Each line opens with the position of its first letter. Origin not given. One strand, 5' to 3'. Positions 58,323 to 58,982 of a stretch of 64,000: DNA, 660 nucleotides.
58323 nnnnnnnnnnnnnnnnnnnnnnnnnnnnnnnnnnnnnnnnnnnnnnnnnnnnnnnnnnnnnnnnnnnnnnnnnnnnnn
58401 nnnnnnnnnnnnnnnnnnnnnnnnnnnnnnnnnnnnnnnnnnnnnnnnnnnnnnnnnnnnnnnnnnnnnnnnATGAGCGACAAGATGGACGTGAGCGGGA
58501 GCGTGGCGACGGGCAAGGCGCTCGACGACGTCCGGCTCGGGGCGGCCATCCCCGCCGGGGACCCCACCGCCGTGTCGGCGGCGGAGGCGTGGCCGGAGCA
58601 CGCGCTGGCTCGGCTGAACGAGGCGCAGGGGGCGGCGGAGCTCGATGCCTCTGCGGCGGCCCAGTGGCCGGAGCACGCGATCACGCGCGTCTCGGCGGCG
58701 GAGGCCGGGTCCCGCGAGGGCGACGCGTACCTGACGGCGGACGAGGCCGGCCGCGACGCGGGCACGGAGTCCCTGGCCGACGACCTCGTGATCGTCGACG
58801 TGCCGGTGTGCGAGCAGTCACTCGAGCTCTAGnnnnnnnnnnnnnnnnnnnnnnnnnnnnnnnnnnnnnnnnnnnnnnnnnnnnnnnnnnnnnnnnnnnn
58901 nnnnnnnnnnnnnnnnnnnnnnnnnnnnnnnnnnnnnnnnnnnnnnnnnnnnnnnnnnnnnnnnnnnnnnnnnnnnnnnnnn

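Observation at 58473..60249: Two adjacent acidic, low-complexity proteins share a recurring 'A[YF][LVI]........' unit; the larger one has a leader-like head and a long repetitive body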

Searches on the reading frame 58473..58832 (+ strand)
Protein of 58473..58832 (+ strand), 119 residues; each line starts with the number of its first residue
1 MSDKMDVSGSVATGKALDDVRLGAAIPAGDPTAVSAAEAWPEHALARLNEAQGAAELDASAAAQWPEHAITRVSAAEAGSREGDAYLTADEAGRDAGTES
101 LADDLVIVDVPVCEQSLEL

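Call 3: search_protein_families(library=pfam, proteins=[window:58473-58832:+], max_evalue=1)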
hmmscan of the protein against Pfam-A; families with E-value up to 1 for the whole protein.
window:58473-58832:+ (119 aa): 0 families

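Call 4: search_protein_families(library=ncbifam, proteins=[window:58473-58832:+], max_evalue=1)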
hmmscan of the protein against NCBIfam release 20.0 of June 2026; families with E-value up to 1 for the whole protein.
window:58473-58832:+ (119 aa): 0 families

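Call 8: find_homologous_proteins(query=window:58473-58832:+)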
Query window:58473-58832:+ (119 aa): 1 proteins with E <= 0.001 among 101 candidates.
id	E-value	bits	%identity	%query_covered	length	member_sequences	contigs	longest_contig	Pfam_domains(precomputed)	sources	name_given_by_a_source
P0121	4.6e-66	238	100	100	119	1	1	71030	-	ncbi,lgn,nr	ncbi:MAG TPA: hypothetical protein VFM93_05645 [Candidatus Limnocylindria bacterium]|nr:hypothetical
